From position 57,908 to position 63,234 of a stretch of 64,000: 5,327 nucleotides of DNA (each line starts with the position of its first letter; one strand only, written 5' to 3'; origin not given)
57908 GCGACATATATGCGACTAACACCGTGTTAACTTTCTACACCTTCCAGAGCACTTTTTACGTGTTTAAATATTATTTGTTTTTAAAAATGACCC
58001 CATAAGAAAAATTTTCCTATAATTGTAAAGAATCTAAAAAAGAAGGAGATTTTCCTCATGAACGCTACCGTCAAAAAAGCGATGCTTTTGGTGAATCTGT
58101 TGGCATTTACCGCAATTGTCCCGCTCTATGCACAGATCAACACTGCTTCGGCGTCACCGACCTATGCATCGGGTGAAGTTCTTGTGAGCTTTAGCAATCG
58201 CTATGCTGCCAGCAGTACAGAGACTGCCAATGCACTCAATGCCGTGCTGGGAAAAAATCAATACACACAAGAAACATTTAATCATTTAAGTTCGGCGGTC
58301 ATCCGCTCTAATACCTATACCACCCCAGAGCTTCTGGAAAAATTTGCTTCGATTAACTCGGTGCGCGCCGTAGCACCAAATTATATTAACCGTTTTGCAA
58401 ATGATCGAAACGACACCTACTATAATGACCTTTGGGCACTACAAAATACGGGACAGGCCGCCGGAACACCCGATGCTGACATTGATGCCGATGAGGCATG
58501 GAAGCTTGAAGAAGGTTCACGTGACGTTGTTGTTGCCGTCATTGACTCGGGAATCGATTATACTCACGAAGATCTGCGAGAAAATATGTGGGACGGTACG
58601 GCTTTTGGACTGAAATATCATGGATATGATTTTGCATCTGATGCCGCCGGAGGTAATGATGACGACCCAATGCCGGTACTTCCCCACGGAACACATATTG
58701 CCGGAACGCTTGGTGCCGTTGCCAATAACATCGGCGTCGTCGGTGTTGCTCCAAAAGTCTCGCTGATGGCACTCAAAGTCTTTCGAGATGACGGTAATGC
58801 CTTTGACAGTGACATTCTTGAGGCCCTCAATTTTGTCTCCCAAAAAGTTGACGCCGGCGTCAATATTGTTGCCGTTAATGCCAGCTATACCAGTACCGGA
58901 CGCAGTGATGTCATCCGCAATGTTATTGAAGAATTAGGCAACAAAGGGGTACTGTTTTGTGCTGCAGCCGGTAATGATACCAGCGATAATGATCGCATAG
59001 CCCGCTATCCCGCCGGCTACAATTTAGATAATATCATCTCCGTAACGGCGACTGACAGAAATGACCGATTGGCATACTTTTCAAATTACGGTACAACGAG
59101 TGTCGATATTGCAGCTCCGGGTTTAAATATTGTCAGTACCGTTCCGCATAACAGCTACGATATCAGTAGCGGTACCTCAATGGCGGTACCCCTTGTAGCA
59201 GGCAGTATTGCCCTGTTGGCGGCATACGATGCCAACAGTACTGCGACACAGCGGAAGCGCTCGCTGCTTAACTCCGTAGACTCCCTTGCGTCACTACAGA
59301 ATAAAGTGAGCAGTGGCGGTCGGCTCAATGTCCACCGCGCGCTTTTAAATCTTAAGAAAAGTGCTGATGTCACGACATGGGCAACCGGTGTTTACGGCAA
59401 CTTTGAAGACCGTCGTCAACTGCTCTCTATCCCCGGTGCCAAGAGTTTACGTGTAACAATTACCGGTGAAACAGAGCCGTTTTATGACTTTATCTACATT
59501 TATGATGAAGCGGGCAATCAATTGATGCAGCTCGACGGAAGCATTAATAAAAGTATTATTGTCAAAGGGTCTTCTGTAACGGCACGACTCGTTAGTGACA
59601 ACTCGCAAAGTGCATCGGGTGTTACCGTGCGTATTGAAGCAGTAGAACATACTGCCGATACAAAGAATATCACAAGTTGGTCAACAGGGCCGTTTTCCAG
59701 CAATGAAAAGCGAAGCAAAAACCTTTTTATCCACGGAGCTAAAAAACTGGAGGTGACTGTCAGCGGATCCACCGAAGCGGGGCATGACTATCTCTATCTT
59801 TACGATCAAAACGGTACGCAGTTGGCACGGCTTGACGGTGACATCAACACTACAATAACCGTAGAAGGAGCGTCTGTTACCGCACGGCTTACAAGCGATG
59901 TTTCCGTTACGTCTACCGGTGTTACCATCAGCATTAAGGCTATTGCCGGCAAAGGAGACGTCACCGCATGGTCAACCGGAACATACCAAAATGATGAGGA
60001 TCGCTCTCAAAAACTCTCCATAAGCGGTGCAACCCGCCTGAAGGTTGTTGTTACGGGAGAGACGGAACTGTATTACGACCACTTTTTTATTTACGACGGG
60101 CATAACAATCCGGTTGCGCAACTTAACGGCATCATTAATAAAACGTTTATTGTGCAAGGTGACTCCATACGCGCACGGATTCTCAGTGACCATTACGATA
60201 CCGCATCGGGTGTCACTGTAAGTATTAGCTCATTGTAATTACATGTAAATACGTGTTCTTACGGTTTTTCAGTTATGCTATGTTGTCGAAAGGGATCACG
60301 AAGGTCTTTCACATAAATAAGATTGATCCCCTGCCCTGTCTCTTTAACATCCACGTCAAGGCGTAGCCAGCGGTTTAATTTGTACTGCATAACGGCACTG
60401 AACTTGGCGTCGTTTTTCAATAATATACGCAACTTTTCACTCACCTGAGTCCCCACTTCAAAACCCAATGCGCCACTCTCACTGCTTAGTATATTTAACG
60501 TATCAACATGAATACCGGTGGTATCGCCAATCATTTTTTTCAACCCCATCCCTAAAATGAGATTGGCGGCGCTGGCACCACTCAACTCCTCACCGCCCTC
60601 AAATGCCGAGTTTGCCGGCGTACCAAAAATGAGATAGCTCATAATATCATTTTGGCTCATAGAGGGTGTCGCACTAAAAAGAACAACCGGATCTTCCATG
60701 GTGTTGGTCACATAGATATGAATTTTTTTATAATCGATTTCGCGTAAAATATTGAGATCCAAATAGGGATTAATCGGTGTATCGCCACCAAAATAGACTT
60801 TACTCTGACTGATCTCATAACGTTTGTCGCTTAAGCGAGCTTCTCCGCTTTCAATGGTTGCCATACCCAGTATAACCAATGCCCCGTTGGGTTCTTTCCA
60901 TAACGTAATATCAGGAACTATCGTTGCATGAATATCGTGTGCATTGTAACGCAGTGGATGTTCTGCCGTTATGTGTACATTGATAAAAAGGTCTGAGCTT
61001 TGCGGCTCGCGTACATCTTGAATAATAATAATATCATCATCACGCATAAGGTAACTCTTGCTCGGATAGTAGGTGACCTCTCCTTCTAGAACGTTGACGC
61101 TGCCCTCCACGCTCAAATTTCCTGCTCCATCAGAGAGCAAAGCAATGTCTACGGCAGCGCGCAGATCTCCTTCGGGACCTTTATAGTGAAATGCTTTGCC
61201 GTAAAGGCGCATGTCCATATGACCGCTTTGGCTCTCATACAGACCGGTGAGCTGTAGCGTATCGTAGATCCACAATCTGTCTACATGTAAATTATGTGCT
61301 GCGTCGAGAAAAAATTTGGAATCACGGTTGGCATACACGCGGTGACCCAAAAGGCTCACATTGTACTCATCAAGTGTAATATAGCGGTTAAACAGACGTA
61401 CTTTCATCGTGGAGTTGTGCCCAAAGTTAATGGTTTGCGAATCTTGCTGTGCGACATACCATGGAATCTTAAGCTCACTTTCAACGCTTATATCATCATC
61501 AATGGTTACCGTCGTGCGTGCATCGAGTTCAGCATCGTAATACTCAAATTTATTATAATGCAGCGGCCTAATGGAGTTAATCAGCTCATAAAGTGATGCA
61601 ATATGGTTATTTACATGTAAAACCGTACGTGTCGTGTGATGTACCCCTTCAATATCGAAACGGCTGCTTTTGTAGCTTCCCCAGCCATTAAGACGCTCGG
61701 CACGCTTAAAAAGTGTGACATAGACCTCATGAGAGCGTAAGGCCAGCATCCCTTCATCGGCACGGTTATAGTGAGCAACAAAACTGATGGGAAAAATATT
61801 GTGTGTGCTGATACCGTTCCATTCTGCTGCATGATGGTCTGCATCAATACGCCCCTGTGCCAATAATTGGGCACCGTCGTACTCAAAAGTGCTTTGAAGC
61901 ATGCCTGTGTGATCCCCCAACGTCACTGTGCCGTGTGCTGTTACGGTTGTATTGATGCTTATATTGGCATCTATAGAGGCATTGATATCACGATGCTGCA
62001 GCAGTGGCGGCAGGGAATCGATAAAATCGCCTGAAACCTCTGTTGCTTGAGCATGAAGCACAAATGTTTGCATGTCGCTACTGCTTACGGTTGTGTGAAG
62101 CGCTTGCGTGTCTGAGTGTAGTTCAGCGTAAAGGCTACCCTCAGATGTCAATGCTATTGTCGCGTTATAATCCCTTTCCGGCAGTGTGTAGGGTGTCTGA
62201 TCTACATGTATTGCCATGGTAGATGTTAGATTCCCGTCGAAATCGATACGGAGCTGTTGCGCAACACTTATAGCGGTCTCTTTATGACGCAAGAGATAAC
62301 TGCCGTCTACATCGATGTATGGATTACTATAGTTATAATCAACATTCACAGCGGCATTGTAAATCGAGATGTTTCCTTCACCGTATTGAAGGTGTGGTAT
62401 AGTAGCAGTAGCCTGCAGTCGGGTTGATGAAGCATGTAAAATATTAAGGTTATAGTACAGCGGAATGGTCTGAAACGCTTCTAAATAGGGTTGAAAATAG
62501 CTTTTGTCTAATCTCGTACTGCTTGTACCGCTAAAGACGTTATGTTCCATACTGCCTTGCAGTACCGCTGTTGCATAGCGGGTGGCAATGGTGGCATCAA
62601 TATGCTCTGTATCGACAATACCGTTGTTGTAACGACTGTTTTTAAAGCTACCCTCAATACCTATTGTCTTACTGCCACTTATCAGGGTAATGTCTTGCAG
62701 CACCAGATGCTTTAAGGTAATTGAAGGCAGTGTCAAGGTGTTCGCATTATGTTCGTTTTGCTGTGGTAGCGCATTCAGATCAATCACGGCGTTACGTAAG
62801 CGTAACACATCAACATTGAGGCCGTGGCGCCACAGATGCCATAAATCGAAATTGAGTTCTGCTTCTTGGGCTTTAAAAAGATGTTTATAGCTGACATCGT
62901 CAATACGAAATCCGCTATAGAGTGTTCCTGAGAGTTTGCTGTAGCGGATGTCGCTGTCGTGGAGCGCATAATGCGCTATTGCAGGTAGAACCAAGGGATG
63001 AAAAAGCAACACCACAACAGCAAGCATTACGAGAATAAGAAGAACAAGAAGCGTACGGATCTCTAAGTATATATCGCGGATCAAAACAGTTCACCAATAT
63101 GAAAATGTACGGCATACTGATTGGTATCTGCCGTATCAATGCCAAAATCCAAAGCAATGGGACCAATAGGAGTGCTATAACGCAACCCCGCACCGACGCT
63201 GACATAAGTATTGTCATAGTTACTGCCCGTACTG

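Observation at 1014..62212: Highly iterated palindrome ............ (core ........), at USS/HIP1-like density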

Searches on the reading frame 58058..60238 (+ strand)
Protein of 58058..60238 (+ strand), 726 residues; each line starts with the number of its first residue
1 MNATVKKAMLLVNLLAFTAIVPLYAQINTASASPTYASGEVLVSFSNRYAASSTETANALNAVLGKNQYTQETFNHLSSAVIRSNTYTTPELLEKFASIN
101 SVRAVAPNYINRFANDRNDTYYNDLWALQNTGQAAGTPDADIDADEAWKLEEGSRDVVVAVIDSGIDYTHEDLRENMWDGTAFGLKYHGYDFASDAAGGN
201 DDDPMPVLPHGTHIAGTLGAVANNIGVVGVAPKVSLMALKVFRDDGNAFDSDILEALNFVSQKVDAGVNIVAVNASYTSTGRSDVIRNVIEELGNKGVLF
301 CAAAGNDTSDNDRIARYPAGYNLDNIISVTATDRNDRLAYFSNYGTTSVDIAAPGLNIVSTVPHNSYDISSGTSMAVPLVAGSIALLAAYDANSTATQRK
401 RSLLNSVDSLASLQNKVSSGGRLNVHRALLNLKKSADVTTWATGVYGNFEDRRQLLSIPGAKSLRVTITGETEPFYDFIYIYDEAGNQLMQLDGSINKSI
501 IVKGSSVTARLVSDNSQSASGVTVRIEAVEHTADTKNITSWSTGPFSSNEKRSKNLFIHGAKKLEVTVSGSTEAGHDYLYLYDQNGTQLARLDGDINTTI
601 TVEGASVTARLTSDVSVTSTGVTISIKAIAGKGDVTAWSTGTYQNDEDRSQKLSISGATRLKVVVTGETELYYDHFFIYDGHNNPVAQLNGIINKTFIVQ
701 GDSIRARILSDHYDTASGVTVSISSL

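Call 8: search_protein_families(library=ncbifam, proteins=[window:58058-60238:+])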
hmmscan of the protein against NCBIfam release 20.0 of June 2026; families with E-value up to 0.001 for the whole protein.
window:58058-60238:+ (726 aa): 8 families
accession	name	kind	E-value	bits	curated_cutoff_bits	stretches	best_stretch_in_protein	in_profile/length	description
TIGR03921.1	T7SS_mycosin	equivalog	7.9e-39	133.7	278.75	1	143-432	2-288/353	type VII secretion-associated serine protease mycosin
NF033595.1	denti_PrtP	equivalog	9.3e-27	93.9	300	2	270-435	339-508/606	dentilisin complex serine proteinase subunit PrtP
TIGR03895.1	protease_PatA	subfamily_domain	8.6e-18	64.4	421.05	1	210-437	1-233/606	PatA/PatG family cyanobactin maturation protease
NF049966.1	QH_SP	equivalog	2.6e-11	43.3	165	1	159-397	2-201/219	subtilisin-like serine protease QhpE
NF040553.1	SGO_0316_fam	subfamily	2.4e-10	38.8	1400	1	333-387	648-707/1486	SGO_0316/SGO_0317 family LPXTG-anchored serine peptidase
NF040809.1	germ_prot_CspBA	exception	7e-10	37.2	1250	1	346-398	1003-1055/1099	bifunctional germination protease/germinant receptor pseudoprotease CspBA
NF051851.1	AtpSerPepEprS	equivalog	3.8e-08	31.8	1700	2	290-388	217-318/988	autotransporter serine peptidase EprS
NF040808.2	CspC_non_triad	exception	5.7e-08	31.6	675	1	336-401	441-511/556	bile acid germinant receptor pseudoprotease CspC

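Call 9: find_related_loci(query=window:58058-60238:+, collection=genome_contigs, flank=10000)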
Query window:58058-60238:+ (726 aa) in genome_contigs; peptide patterns used: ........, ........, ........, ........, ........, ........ (x = any residue, [..] = any of these).
117 stretches matched a pattern; 2 encode a relative of the query (tblastn E <= 1e-3); 2 distinct loci.
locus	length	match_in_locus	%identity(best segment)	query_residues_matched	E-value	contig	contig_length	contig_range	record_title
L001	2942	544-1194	27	142-387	9e-13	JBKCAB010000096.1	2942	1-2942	MAG: Bacteroidota bacterium isolate samp_503_VAMB_231 samp_503_10677, whole genome shotgun sequence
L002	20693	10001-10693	27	212-429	7e-6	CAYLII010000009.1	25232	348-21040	MAG TPA_asm: uncultured Methanosarcinales archaeon isolate SRP319275_co4_10 genome assembly, contig: NODE_1062_length_25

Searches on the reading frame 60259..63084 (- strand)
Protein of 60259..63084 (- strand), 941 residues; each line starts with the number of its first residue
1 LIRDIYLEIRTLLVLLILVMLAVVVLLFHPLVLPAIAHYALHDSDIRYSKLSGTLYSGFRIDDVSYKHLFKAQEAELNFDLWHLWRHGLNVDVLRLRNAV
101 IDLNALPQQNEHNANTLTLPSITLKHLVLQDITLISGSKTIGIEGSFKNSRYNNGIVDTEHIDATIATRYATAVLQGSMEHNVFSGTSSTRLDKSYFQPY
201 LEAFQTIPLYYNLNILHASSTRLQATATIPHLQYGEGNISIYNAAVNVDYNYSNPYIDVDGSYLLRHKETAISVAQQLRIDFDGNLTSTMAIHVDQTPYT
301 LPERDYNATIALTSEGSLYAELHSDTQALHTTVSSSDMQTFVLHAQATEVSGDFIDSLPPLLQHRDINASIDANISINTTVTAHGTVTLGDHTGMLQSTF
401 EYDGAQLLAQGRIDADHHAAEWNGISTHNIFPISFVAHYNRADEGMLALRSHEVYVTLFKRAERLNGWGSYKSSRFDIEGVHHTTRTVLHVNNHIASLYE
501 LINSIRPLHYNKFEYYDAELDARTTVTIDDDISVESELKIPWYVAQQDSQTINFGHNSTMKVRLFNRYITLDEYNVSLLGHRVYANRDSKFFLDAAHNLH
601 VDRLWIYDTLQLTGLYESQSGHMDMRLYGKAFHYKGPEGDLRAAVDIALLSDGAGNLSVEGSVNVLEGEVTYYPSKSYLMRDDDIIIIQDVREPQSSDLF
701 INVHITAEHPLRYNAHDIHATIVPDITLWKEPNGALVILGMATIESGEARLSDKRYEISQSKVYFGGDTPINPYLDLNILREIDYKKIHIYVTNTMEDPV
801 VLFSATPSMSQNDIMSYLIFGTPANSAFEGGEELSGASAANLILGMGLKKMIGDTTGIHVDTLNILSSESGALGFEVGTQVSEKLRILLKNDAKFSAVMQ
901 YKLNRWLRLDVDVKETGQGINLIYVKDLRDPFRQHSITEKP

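Call 8: search_protein_families(library=ncbifam, proteins=[window:60259-63084:-])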
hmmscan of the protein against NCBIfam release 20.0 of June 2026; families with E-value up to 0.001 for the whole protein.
window:60259-63084:- (941 aa): 1 family
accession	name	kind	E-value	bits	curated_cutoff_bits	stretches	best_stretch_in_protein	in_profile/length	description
NF047952.2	ATportTamB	equivalog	1.1e-16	59.9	825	2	11-322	5-304/1240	autotransporter assembly complex protein TamB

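Call 50: find_encoding_contigs(protein=window:60259-63027:-, flank=10000, max_places=2)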
Protein window:60259-63027:- (922 aa): 2 contigs read that carry it; 2 places shown.
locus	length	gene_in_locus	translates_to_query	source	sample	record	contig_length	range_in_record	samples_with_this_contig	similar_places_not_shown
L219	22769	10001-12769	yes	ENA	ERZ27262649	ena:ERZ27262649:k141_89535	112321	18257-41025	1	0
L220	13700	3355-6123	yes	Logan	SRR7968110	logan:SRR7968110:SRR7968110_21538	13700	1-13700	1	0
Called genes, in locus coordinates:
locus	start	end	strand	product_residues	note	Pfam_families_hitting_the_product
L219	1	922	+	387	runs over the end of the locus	-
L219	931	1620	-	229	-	PF00445:Ribonuclease_T2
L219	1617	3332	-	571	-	PF00501:AMP-binding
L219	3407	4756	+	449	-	PF00375:SDF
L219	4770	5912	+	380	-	PF00278:Orn_DAP_Arg_deC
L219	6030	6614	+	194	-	PF00989:PAS, PF08448:PAS_4, PF13426:PAS_9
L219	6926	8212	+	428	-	PF00990:GGDEF, PF00563:EAL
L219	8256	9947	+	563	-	PF07244:POTRA, PF01103:Omp85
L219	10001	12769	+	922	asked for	PF04357:TamB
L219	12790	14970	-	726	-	PF00082:Peptidase_S8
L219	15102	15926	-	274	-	PF04305:DUF455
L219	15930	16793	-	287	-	PF03544:TonB_C (weak)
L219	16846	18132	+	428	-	PF00202:Aminotran_3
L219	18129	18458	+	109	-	PF09527:ATPase_gene1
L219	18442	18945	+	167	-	-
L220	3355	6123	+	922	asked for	PF04357:TamB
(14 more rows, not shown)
